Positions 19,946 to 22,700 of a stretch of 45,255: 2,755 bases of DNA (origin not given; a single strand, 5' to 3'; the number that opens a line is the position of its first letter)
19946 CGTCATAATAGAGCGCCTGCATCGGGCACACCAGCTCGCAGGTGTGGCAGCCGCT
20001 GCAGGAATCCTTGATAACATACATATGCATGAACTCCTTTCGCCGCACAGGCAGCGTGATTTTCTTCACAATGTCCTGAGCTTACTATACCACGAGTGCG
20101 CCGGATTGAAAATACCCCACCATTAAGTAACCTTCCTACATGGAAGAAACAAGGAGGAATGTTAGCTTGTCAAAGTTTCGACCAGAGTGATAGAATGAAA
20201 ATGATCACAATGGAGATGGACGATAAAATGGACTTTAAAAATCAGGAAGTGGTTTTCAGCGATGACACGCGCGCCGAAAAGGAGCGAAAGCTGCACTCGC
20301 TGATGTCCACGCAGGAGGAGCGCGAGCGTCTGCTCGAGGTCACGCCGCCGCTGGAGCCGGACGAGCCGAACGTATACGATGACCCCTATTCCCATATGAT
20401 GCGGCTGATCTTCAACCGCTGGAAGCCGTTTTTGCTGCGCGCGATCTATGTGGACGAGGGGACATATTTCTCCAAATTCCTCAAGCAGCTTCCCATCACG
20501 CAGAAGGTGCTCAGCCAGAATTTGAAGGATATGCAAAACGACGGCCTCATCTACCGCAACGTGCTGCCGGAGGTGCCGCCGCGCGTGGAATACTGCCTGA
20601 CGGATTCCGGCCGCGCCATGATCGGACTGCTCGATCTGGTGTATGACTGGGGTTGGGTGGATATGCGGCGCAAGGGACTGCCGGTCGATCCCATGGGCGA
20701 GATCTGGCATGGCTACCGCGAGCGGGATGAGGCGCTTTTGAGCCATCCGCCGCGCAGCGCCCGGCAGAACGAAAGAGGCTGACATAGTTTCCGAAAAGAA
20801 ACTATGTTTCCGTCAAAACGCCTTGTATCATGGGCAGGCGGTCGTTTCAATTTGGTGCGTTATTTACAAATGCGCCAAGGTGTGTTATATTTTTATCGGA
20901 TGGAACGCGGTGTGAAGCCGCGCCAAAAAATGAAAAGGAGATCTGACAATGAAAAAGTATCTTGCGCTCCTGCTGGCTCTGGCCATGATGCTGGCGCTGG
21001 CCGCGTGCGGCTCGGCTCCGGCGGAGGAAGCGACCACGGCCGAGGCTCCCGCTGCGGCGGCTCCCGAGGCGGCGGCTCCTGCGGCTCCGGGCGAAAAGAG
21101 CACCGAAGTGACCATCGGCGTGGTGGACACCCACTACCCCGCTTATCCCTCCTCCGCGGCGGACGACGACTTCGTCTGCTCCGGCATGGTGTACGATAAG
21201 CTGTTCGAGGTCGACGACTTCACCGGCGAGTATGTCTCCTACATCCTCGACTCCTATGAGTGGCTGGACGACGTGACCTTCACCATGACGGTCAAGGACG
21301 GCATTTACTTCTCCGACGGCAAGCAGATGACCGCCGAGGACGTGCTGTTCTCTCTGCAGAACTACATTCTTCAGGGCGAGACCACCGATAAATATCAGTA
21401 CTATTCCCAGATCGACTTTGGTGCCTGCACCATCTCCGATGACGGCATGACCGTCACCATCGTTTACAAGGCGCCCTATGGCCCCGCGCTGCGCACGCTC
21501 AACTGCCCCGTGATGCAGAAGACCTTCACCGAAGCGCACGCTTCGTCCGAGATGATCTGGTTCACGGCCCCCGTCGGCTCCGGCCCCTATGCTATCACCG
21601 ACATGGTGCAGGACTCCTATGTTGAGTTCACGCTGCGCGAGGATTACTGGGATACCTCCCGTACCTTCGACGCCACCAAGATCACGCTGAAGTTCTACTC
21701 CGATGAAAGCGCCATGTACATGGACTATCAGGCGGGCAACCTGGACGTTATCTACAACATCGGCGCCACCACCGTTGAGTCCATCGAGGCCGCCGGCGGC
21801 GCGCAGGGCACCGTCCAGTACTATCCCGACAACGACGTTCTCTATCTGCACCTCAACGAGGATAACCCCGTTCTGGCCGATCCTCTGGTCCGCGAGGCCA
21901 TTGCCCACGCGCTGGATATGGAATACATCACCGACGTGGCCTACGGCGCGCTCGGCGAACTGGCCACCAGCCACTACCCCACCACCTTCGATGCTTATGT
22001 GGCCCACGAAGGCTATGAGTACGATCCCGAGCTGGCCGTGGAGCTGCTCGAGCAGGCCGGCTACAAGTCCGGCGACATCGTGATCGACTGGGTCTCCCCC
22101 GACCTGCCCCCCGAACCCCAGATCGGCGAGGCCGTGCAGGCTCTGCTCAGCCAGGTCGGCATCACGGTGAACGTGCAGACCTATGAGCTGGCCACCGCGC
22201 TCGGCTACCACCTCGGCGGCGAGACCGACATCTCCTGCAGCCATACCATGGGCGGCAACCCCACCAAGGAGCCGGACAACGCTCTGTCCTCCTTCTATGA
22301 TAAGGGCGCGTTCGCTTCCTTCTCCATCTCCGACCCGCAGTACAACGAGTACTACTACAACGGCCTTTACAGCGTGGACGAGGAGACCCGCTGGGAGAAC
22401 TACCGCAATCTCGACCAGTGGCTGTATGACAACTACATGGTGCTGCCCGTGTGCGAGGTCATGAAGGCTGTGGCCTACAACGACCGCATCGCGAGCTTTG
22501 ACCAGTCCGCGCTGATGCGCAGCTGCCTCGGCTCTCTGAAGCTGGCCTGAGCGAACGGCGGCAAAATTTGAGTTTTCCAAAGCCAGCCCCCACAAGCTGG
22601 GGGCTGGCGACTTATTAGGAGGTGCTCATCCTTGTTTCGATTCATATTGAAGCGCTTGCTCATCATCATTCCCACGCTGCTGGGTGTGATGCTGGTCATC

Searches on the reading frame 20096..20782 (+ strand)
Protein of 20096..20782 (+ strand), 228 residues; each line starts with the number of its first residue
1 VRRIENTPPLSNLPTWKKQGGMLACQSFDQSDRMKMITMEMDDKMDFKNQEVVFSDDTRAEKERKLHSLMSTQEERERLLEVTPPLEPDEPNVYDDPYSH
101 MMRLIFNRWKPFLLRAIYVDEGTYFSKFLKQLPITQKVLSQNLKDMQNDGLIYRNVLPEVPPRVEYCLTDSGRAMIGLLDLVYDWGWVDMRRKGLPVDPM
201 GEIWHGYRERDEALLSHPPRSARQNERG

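Call 48: search_protein_families(library=pfam, proteins=[window:20096-20782:+], max_evalue=0.0001)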
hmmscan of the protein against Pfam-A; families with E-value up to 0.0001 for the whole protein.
window:20096-20782:+ (228 aa): 1 family
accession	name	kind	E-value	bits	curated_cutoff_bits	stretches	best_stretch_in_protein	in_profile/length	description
PF01638.23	HxlR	-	1.3e-18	67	20.8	1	105-187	2-84/91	HxlR-like helix-turn-helix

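Call 76: search_protein_families(library=ncbifam, proteins=[window:20096-20782:+], max_evalue=1e-10)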
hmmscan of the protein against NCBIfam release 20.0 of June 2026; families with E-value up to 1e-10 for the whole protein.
window:20096-20782:+ (228 aa): 2 families
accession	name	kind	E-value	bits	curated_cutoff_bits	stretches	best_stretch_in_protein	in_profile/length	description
NF047364.1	redox_TF_RrpB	exception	1.8e-13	50.7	175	1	100-186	9-100/105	MarR family transcription factor RrpB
NF047367.1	redox_TF_RrpA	exception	1.1e-12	48.1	185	1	98-186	8-97/101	MarR family transcription factor RrpA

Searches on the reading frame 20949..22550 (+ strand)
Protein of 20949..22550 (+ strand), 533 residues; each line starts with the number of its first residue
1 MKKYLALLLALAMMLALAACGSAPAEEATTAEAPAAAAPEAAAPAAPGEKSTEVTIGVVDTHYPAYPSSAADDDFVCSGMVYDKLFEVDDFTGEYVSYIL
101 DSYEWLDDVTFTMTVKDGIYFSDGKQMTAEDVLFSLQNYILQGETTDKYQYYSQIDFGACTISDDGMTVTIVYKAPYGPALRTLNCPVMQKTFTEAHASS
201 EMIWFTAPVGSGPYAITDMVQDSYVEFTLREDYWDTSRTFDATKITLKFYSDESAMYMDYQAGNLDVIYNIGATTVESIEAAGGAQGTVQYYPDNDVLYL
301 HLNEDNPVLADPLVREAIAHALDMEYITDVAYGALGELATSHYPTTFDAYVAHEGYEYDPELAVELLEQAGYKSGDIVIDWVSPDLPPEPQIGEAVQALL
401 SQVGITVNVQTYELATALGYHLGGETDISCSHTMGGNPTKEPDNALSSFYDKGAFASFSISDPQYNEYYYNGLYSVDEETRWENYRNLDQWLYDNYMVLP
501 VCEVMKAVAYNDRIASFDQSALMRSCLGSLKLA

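Call 48: search_protein_families(library=pfam, proteins=[window:20949-22550:+], max_evalue=0.0001)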
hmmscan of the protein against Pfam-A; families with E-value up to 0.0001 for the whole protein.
window:20949-22550:+ (533 aa): 1 family
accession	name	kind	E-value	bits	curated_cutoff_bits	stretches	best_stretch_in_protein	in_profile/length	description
PF00496.27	SBP_bac_5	-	2.8e-65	221.3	32.4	1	98-454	5-365/368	Bacterial extracellular solute-binding proteins, family 5 Middle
